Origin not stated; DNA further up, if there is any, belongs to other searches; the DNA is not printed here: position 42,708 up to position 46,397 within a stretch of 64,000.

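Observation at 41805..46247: Single 1480-aa polypeptide combining TIR, CHAT protease, STAND NTPase and TPR sensor: candidate dual-effector immune/abortive-infection protein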

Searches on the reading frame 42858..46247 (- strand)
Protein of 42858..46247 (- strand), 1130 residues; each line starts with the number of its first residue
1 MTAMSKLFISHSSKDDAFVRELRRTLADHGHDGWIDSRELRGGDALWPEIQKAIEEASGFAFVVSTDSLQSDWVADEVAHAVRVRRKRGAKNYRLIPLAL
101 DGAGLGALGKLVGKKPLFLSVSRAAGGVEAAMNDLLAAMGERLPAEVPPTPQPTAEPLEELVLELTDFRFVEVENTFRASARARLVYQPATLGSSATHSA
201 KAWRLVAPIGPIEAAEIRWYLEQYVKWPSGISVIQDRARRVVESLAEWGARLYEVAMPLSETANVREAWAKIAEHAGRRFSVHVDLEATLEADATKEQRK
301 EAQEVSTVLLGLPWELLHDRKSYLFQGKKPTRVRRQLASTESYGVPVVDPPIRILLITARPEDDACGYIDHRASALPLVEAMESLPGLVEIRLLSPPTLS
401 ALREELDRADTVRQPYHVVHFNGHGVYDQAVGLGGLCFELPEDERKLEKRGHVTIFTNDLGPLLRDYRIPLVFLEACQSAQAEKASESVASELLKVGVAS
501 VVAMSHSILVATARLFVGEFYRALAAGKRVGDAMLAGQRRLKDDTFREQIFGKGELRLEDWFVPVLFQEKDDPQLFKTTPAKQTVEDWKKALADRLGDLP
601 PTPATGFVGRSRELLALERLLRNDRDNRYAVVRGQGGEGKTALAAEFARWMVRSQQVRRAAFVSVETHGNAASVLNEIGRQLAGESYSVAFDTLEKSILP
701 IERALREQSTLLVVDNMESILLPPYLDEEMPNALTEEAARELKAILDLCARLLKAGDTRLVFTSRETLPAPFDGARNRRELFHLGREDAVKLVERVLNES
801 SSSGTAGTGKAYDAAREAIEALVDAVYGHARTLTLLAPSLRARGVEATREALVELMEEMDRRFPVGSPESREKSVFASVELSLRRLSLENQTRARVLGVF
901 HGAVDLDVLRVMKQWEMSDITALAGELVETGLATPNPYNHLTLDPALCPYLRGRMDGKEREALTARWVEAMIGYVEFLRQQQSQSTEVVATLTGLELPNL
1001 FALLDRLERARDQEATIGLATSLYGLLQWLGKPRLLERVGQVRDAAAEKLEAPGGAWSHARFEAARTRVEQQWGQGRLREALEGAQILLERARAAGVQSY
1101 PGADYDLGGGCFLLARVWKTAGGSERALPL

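Call 50: search_protein_representatives(protein=window:42858-46247:-)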
Query: 1130 residues. Proteins with E-value up to 0.001 (for the whole library): 19965; up to 1e-10: 5984; up to 1e-30: 1173. The best 150 are listed.
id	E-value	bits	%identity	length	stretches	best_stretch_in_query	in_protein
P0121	0.0e+00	1346.1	60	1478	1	4-1130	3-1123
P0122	0.0e+00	1224.4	54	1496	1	4-1119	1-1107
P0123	0.0e+00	1114.0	69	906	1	290-1094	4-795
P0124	3.6e-297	1005.2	55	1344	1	149-1129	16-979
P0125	7.1e-295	997.6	60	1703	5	147-578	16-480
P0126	1.3e-283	960.4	47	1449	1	6-1129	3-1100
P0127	5.7e-283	958.2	62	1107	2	4-666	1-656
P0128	7.2e-280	948.0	47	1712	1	5-1128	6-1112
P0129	5.8e-266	901.9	51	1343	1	152-1130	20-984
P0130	2.3e-265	900.0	46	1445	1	4-1128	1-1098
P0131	1.8e-262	890.3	58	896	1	6-774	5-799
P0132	1.5e-256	870.8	71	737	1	447-1085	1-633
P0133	1.6e-256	870.7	47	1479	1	6-1128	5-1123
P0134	1.1e-252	857.9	45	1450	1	3-1130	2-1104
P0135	1.5e-246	837.7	62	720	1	5-623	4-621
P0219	3.6e-148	511.9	41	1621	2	202-1129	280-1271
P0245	2.6e-124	432.9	35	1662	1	160-1128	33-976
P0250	1.6e-116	407.1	38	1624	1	124-1123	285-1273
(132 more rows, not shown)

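Call 56: search_protein_families(library=pfam, proteins=[P0219, P0250, P0245, P0128, P0124], max_evalue=0.0001)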
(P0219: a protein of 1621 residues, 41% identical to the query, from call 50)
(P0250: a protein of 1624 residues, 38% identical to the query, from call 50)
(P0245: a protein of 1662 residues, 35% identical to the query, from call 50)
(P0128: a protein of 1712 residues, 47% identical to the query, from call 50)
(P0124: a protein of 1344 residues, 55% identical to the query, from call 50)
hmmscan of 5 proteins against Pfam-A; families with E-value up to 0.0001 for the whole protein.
P0219 (1621 aa): 8 families
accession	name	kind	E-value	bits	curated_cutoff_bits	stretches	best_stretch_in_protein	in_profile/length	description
PF12770.12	CHAT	-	2.3e-22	80.2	24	1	381-628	33-272/289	CHAT domain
PF13424.12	TPR_12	-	1.4e-15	57.6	30.1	2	1377-1445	6-75/77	Tetratricopeptide repeat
PF13676.11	TIR_2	-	3.4e-15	57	28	1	51-139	1-92/122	TIR domain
PF13181.12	TPR_8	-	2.2e-11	43.4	25.7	0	1377-1403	4-30/34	Tetratricopeptide repeat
PF07719.23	TPR_2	-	1.2e-10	41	27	0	1376-1403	3-30/34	Tetratricopeptide repeat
PF00515.34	TPR_1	-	2.9e-10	39.9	27.8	0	1375-1403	2-30/34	Tetratricopeptide repeat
PF08937.16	ThsB_TIR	-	2.8e-06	28.1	21.2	1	52-134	1-91/100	Thoeris protein ThsB, TIR-like domain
PF13414.12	TPR_11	-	2.1e-05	24.6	26.8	0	1307-1324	5-22/42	TPR repeat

P0250 (1624 aa): 9 families
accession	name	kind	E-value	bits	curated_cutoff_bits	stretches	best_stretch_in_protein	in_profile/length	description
PF13424.12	TPR_12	-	1.6e-24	86.3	30.1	2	1383-1453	2-74/77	Tetratricopeptide repeat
PF00515.34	TPR_1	-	2.4e-16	59.2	27.8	1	1385-1413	2-30/34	Tetratricopeptide repeat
PF07719.23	TPR_2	-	1e-11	44.4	27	0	1465-1495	2-32/34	Tetratricopeptide repeat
PF17874.7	TPR_MalT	-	8.5e-09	35.6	45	1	1390-1537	46-194/336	MalT-like TPR region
PF13181.12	TPR_8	-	1e-08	35.1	25.7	0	1469-1495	6-32/34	Tetratricopeptide repeat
PF24885.1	TPR_NPHP3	-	5e-08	33.1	100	1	1324-1450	75-209/239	Nephrocystin-3 TPR domain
PF13374.12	TPR_10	-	4.9e-07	30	27.5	0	1383-1417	1-35/42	Tetratricopeptide repeat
PF14938.12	SNAP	-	1.5e-05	25.1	25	1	1303-1451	34-182/282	Soluble NSF attachment protein, SNAP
PF13176.12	TPR_7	-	2.6e-05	24.4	27.9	0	1386-1413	1-28/36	Tetratricopeptide repeat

P0245 (1662 aa): 15 families
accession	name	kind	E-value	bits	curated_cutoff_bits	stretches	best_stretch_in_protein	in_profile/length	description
PF13424.12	TPR_12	-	2.7e-24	85.6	30.1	2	1082-1154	3-77/77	Tetratricopeptide repeat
PF01048.26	PNP_UDP_1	-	1.5e-22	80.6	25.1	1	1370-1618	1-208/233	Phosphorylase superfamily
PF12770.12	CHAT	-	5.2e-22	79.1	24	1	171-411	34-271/289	CHAT domain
PF07719.23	TPR_2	-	2.2e-14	52.7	27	0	1004-1027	3-26/34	Tetratricopeptide repeat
PF00515.34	TPR_1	-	6.1e-14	51.6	27.8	0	1004-1027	3-26/34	Tetratricopeptide repeat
PF13176.12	TPR_7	-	2.3e-12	46.4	27.9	0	1124-1151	1-28/36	Tetratricopeptide repeat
PF13374.12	TPR_10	-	1.4e-10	41.3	27.5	0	1122-1153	2-33/42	Tetratricopeptide repeat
PF13428.12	TPR_14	-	1.4e-08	35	23.5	0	1004-1032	3-31/44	Tetratricopeptide repeat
PF13181.12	TPR_8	-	8.2e-08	32.3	25.7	0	1005-1027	4-26/34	Tetratricopeptide repeat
PF24885.1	TPR_NPHP3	-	1.5e-06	28.2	100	1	1073-1199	90-220/239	Nephrocystin-3 TPR domain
PF00931.28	NB-ARC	-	3e-06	27.1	23.5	1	492-591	20-118/248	NB-ARC domain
PF14559.12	TPR_19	-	1e-05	26.2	25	0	1257-1287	2-32/68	Tetratricopeptide repeat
PF14938.12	SNAP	-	5.4e-05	23.2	25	0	1096-1192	49-145/282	Soluble NSF attachment protein, SNAP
PF25199.1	nSTAND_NTPase5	-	6.5e-05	23.2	34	0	490-621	41-133/145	Novel STAND NTPase 5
PF04212.24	MIT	-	8.7e-05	23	30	0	1121-1153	3-35/66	MIT (microtubule interacting and transport) domain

P0128 (1712 aa): 21 families
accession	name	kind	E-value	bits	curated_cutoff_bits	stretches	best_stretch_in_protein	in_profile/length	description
PF07719.23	TPR_2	-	2.5e-20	71.3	27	0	1148-1178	3-33/34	Tetratricopeptide repeat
PF13676.11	TIR_2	-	4.6e-19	69.5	28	1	8-103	1-93/122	TIR domain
PF13424.12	TPR_12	-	2e-18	66.8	30.1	2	1305-1375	4-76/77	Tetratricopeptide repeat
PF13374.12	TPR_10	-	4.8e-18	65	27.5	0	1153-1177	9-33/42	Tetratricopeptide repeat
PF00515.34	TPR_1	-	8.5e-15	54.3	27.8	0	1148-1178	3-33/34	Tetratricopeptide repeat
PF12770.12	CHAT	-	1.5e-14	54.6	24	1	303-533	34-263/289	CHAT domain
PF13428.12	TPR_14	-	3.9e-10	39.8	23.5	0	1098-1122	7-31/44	Tetratricopeptide repeat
PF13176.12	TPR_7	-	6.8e-10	38.7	27.9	0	1307-1331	2-28/36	Tetratricopeptide repeat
PF13401.12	AAA_22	-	1.1e-09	39.1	27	1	622-722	4-97/130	AAA domain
PF13432.12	TPR_16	-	1.3e-09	38.8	32.7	0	1310-1371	3-58/65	Tetratricopeptide repeat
PF13181.12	TPR_8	-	2.1e-09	37.3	25.7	0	1147-1178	2-33/34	Tetratricopeptide repeat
PF13191.12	AAA_16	-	1e-08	36.3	32.6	1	604-717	2-143/167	AAA ATPase domain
PF13414.12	TPR_11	-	5.2e-08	32.9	26.8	0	1153-1178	1-26/42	TPR repeat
PF14559.12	TPR_19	-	2.8e-07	31.2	25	0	1316-1365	3-46/68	Tetratricopeptide repeat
PF00931.28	NB-ARC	-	5e-07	29.7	23.5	1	618-714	12-108/248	NB-ARC domain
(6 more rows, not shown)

P0124 (1344 aa): 12 families
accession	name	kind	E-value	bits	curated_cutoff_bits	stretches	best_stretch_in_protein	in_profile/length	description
PF13424.12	TPR_12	-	7.6e-26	90.6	30.1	3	1048-1114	6-74/77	Tetratricopeptide repeat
PF12770.12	CHAT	-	1.1e-17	64.8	24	1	170-405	34-270/289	CHAT domain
PF13181.12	TPR_8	-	1e-12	47.6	25.7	0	1085-1115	1-31/34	Tetratricopeptide repeat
PF00515.34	TPR_1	-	1.3e-12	47.4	27.8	0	1085-1115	1-31/34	Tetratricopeptide repeat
PF07719.23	TPR_2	-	3.9e-11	42.6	27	0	1086-1115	2-31/34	Tetratricopeptide repeat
PF17874.7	TPR_MalT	-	1.9e-07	31.2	45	1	1004-1149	39-186/336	MalT-like TPR region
PF13176.12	TPR_7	-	4.9e-07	29.8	27.9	0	1014-1039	8-33/36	Tetratricopeptide repeat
PF14938.12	SNAP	-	6e-07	29.6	25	0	1021-1116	51-146/282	Soluble NSF attachment protein, SNAP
PF01364.23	Peptidase_C25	-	4e-06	26.7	23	1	276-402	230-346/374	Peptidase family C25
PF13432.12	TPR_16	-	9.2e-06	26.5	32.7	0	963-1035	2-61/65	Tetratricopeptide repeat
PF13428.12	TPR_14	-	2.2e-05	25.1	23.5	0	963-991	6-34/44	Tetratricopeptide repeat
PF13401.12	AAA_22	-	2.6e-05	25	27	0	487-578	8-96/130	AAA domain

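Call 76: find_encoding_contigs(protein=P0124, flank=5000, max_places=3)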
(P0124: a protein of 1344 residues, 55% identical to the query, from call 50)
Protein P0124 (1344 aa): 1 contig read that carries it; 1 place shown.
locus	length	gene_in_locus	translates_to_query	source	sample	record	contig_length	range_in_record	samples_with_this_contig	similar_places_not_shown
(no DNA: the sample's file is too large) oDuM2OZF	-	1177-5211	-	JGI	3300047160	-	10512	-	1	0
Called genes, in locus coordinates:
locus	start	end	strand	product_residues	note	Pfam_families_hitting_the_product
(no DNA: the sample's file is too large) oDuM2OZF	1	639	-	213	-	?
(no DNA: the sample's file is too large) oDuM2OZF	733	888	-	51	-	-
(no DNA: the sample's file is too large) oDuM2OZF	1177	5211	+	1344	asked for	PF12770:CHAT, PF01364:Peptidase_C25 (weak), PF13428:TPR_14 (faint), PF13432:TPR_16 (faint), PF07719:TPR_2 (faint), PF17874:TPR_MalT, PF13424:TPR_12, PF13424:TPR_12 (weak), +4 more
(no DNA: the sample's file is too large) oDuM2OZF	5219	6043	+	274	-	PF03781:FGE-sulfatase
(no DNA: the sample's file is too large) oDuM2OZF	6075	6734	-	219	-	-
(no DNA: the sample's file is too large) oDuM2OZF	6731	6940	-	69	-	-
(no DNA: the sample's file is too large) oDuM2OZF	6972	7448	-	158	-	-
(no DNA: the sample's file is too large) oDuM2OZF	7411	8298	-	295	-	-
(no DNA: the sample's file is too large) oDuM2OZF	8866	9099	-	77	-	-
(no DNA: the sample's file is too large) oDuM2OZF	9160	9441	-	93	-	-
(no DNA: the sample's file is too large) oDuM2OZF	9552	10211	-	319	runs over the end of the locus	?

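Call 77: find_encoding_contigs(protein=P0129, flank=5000, max_places=3)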
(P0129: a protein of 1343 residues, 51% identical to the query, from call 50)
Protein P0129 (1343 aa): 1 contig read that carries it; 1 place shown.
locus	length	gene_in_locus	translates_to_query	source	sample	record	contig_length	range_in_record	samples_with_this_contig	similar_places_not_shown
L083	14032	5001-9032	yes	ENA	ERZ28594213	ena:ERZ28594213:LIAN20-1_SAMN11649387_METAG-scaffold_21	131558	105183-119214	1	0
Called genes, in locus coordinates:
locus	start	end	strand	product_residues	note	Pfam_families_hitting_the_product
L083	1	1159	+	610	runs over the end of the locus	-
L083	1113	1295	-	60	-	-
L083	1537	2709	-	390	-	-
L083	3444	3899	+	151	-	-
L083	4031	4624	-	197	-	-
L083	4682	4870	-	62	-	-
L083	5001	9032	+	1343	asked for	PF12770:CHAT, PF01364:Peptidase_C25 (weak), PF00931:NB-ARC (faint), PF13401:AAA_22 (weak), PF00515:TPR_1 (faint), PF13176:TPR_7 (faint), PF13181:TPR_8 (faint), PF13424:TPR_12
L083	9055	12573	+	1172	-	PF13424:TPR_12, PF17874:TPR_MalT (weak), PF13374:TPR_10, PF13424:TPR_12, PF13374:TPR_10 (weak), PF13424:TPR_12, PF13374:TPR_10, PF13424:TPR_12, +6 more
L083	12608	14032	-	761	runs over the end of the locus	PF01636:APH (weak)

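Call 78: find_encoding_contigs(protein=P0245, flank=5000, max_places=3)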
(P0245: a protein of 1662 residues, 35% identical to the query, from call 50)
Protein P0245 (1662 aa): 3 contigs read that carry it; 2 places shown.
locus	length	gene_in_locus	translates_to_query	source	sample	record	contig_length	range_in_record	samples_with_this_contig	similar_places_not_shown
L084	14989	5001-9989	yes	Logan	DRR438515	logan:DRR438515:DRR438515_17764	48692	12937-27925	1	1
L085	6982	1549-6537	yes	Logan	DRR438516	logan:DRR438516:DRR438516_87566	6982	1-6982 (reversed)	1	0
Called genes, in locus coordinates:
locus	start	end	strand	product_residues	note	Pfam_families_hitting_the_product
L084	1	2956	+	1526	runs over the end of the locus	PF00069:Pkinase, PF07714:PK_Tyr_Ser-Thr, PF20703:nSTAND1, PF23381:Beta-prop_IFT122_1st, PF24796:WDR55, PF25172:Beta-prop_WDR3_2nd, PF25173:Beta-prop_WDR3_1st, PF25175:Beta-prop_WDR5, +115 more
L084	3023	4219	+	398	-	PF03453:MoeA_N, PF00994:MoCF_biosynth, PF03454:MoeA_C (weak)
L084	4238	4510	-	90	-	PF14407:Frankia_peptide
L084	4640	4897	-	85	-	PF14407:Frankia_peptide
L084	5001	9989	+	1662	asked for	PF12770:CHAT, PF00931:NB-ARC (weak), PF13176:TPR_7 (faint), PF14559:TPR_19 (faint), PF07719:TPR_2 (faint), PF13424:TPR_12, PF24885:TPR_NPHP3 (weak), PF01048:PNP_UDP_1, +4 more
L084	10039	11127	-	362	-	PF00989:PAS (faint), PF08448:PAS_4 (weak), PF08447:PAS_3, PF01740:STAS, PF13466:STAS_2 (weak)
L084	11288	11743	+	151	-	PF13577:SnoaL_4, PF12680:SnoaL_2 (weak)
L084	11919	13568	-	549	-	PF02129:Peptidase_S15, PF08530:PepX_C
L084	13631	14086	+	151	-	PF13360:PQQ_2 (faint)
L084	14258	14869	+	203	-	-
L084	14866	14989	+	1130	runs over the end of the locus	PF12770:CHAT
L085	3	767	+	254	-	?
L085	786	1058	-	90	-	PF14407:Frankia_peptide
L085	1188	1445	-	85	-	PF14407:Frankia_peptide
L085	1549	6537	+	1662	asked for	PF12770:CHAT, PF00931:NB-ARC (weak), PF13176:TPR_7 (faint), PF14559:TPR_19 (faint), PF07719:TPR_2 (faint), PF13424:TPR_12, PF24885:TPR_NPHP3 (weak), PF01048:PNP_UDP_1, +4 more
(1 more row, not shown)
